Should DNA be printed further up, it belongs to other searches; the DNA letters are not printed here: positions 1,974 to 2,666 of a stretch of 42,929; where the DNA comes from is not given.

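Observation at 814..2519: Orphan type I-like methylation module (HsdM-like MTase plus half-size HsdS-like TRD protein) inserted between the terminase small and large subunit genes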

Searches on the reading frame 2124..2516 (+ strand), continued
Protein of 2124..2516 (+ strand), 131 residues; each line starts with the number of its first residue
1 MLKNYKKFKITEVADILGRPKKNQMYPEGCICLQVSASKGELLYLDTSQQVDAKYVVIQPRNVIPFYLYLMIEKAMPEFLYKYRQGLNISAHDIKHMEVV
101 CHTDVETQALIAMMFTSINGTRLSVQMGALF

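Call 47: find_encoding_contigs(protein=P0202, flank=8000, max_places=3)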
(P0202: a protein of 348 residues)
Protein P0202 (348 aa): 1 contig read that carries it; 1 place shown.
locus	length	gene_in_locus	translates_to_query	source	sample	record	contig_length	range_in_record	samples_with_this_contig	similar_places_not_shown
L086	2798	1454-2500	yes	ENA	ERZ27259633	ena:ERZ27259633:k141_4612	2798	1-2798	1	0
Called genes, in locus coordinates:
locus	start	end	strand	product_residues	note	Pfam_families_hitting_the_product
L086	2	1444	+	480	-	?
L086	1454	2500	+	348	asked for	PF01420:Methylase_S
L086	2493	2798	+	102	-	?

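Call 49: find_related_loci(query=A1, collection=genome_contigs, flank=8000)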
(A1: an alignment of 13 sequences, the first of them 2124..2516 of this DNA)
Query A1 (131 aa) in genome_contigs; peptide patterns used: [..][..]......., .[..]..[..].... (x = any residue, [..] = any of these).
25 stretches matched a pattern; 6 encode a relative of the query (tblastn E <= 1e-3); 6 distinct loci.
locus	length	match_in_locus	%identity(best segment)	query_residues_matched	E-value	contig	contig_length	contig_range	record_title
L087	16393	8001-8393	100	1-131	5e-89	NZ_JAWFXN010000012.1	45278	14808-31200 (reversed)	MAG: Veillonella parvula isolate S2_018_000G1_dasS2_018_000G1_maxbin2.maxbin.013 S2_018_000G1_scaffold_365, whole genome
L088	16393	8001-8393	98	1-131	4e-88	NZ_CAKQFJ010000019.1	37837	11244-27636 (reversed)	MAG: uncultured Veillonella sp. isolate REFINED_METABAT215_TOP10_CONTIGS_1500_ASSEMBLY_K77_MERGED__Hadza_MoBio_hadza-E-H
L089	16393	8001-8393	85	1-131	3e-76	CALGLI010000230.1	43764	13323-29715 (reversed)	MAG TPA_asm: uncultured Veillonella sp. isolate ERR589727_bin.7_CONCOCT_v1.1_MAG genome assembly, contig: ERZ773206.125,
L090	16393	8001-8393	83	1-131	4e-75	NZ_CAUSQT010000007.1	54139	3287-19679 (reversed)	MAG: uncultured Veillonella sp. isolate SRR5395420_bin.20_MetaWRAP_v1.3_MAG ERZ14221203_169, whole genome shotgun sequen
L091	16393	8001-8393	98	1-131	6e-88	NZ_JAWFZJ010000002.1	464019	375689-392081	MAG: Veillonella parvula isolate N1_003_086G1_dasN1_003_086G1_abawaca.2 b003-d086_scaffold_1, whole genome shotgun seque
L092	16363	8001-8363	63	2-122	5e-54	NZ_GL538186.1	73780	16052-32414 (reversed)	Megasphaera micronuciformis F0359 Scfld16, whole genome shotgun sequence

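Call 50: search_protein_families(library=pfam, proteins=[L086:2-1444:+, L086:2493-2798:+, P0202], max_evalue=0.01)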
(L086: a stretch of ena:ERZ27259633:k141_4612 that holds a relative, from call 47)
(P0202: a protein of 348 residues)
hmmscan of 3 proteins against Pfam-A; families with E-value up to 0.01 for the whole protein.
L086:2-1444:+ (480 aa): 1 family
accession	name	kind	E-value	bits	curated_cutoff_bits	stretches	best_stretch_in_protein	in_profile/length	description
PF14881.12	Tubulin_3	-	0.0051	16.9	30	0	326-398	62-137/180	Tubulin domain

L086:2493-2798:+ (102 aa): 0 families

P0202 (348 aa): 1 family
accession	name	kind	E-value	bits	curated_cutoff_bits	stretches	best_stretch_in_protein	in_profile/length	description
PF01420.25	Methylase_S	-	1.8e-21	77.5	22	1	158-336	2-167/168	Type I restriction modification DNA specificity domain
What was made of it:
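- Tried and rejected: The ORF upstream of the two-TRD HsdS P0202 gave no methylase hit, on a short 2.8-kb contig (calls 47, 50).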

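Call 56: search_protein_families(library=padloc, proteins=[window:2124-2516:+, L003:3995-4429:+, L004:3111-3551:+, P0181], max_evalue=0.1)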
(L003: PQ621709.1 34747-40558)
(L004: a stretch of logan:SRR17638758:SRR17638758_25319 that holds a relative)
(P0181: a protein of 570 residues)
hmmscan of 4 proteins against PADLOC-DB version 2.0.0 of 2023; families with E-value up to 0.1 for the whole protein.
window:2124-2516:+ (131 aa): 4 families
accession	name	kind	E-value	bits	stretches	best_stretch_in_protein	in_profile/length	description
PDLC03161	Specificity_I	-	0.00017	18.6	1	23-113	270-362/405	Type I specificity subunit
PDLC03068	Specificity_I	-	0.00097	16.4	1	21-118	61-165/403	Type I specificity subunit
PDLC03103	Specificity_I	-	0.014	13.1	1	43-110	284-356/392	Type I specificity subunit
PDLC03053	Specificity_I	-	0.034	11.4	1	15-120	54-163/397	Type I specificity subunit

L003:3995-4429:+ (145 aa): 13 families
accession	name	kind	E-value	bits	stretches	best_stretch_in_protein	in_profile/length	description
PDLC03099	Specificity_I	-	4.1e-08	30.7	1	8-141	252-386/405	Type I specificity subunit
PDLC03090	Specificity_I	-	8.2e-08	29.9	1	25-141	305-427/434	Type I specificity subunit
PDLC03185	Specificity_I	-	1.8e-07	28.8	1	23-142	281-408/408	Type I specificity subunit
PDLC03191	Specificity_I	-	4.5e-07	27.5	1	17-137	294-422/436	Type I specificity subunit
PDLC03087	Specificity_I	-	1.3e-06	25.6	1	36-142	297-411/418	Type I specificity subunit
PDLC03161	Specificity_I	-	8.1e-06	23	1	15-141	266-392/405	Type I specificity subunit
PDLC03100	Specificity_I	-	8.8e-06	23.4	1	4-142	242-389/392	Type I specificity subunit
PDLC03124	Specificity_I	-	2.7e-05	22.2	1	19-142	287-413/413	Type I specificity subunit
PDLC03178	Specificity_I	-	7.6e-05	20.3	1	31-142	294-411/411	Type I specificity subunit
PDLC03190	Specificity_I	-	0.0001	19.6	1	83-142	324-382/389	Type I specificity subunit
PDLC03108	Specificity_I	-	0.00013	19.4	1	24-141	308-431/452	Type I specificity subunit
PDLC03165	Specificity_I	-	0.00015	19.4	1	13-142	277-411/411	Type I specificity subunit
PDLC03162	Specificity_I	-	0.0011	15.8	1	19-75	70-126/431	Type I specificity subunit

L004:3111-3551:+ (147 aa): 17 families
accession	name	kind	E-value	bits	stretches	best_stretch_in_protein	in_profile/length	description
PDLC03178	Specificity_I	-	9.9e-08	29.8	1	25-146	284-410/411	Type I specificity subunit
PDLC03156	Specificity_I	-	3.3e-05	21.5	1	23-144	275-398/413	Type I specificity subunit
PDLC04137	mad5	-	4.3e-05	20.9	1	35-144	73-184/392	mads_5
PDLC03165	Specificity_I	-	0.00019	19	1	21-146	281-410/411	Type I specificity subunit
PDLC03087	Specificity_I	-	0.00092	16.2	1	48-147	106-207/418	Type I specificity subunit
PDLC03152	Specificity_I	-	0.00099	15.9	1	37-81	72-116/403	Type I specificity subunit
PDLC03124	Specificity_I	-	0.0015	16.5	1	18-147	281-413/413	Type I specificity subunit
PDLC03162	Specificity_I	-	0.0019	15.1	1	20-137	67-188/431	Type I specificity subunit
PDLC03090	Specificity_I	-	0.0028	14.9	1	22-143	297-424/434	Type I specificity subunit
PDLC03098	Specificity_I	-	0.0031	14.9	1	39-144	323-430/443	Type I specificity subunit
PDLC03161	Specificity_I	-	0.0034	14.3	1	21-133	268-380/405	Type I specificity subunit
PDLC03185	Specificity_I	-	0.0038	14.5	1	39-146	298-407/408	Type I specificity subunit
PDLC03086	Specificity_I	-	0.0067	13.4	1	44-115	90-168/458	Type I specificity subunit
PDLC03100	Specificity_I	-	0.0097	13.4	1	40-141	276-383/392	Type I specificity subunit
PDLC03099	Specificity_I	-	0.019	12.1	1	19-138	259-378/405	Type I specificity subunit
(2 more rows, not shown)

P0181 (570 aa): 33 families (the best 25 are shown)
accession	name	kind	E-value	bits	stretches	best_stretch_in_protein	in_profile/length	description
PDLC03022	MTase_I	-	8.9e-80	267.1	1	70-354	189-482/857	Type I methyltransferase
PDLC03027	MTase_I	-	3.5e-51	172.7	1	85-360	182-451/810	Type I methyltransferase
PDLC03031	MTase_I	-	2e-41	140.1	1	55-349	171-487/834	Type I methyltransferase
PDLC03032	MTase_I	-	7.2e-36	121.6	1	91-360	190-453/1001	Type I methyltransferase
PDLC03020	MTase_I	-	3.4e-32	110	1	109-265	239-392/410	Type I methyltransferase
PDLC03021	MTase_I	-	4.4e-32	109.5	1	68-383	165-490/491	Type I methyltransferase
PDLC03039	MTase_I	-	1e-26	91.4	1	173-349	269-452/708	Type I methyltransferase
PDLC03028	MTase_I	-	1.1e-25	87.9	1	172-383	1006-1227/1236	Type I methyltransferase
PDLC03038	MTase_I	-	5.5e-24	82.1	1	171-350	269-455/896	Type I methyltransferase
PDLC04134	mad2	-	6.8e-24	82.5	1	9-317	236-486/492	mads_2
PDLC03033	MTase_I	-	7.6e-23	79.2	1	17-384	139-537/541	Type I methyltransferase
PDLC03240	MTase_II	-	8.3e-23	79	1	67-388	184-510/511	Type II methyltransferase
PDLC03019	MTase_I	-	7.3e-22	75.5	1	67-365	170-478/932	Type I methyltransferase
PDLC03029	MTase_I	-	1.6e-20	71.2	1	85-422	206-556/661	Type I methyltransferase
PDLC03026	MTase_I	-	7e-19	66.3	1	51-403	126-474/487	Type I methyltransferase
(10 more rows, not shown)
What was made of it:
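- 2124..2519 (+): S subunit (131 aa). It has a single target-recognition domain (aa 1-104), the N-terminal half of the dimerisation helix (aa 105-119) and a low-confidence tail (aa 120-131). PADLOC Specificity_I x4, best 1.7e-4 (call 56).
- On HsdS / Methylase_S (PF01420): Four PADLOC Specificity_I hits (call 56).
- PADLOC Specificity_I (call 56).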

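Call 75: find_encoding_contigs(protein=P0176, flank=3000, max_places=1)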
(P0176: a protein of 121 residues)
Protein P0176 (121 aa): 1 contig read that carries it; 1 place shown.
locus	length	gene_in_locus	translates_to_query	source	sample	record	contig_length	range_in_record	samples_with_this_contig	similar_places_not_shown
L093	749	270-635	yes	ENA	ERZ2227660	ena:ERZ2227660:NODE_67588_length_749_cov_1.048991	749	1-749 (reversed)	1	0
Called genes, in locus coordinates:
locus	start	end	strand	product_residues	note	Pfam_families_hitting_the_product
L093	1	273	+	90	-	?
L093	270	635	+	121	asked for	-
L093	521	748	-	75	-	?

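Call 76: find_encoding_contigs(protein=P0191, flank=3000, max_places=1)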
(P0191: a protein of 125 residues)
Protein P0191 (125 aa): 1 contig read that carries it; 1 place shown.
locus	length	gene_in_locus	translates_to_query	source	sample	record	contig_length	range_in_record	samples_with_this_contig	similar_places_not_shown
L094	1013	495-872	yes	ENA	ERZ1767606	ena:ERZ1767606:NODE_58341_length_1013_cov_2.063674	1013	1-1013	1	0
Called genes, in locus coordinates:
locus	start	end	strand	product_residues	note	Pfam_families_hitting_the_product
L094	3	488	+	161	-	?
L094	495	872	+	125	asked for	-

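Call 77: find_encoding_contigs(protein=P0207, flank=3000, max_places=1)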
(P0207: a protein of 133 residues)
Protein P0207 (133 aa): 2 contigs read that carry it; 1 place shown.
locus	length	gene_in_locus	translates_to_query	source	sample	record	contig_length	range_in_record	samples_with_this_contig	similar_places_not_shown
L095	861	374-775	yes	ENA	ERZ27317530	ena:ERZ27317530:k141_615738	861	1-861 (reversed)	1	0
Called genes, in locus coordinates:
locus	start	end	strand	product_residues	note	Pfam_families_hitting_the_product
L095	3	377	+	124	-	?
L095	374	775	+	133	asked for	-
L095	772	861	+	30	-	?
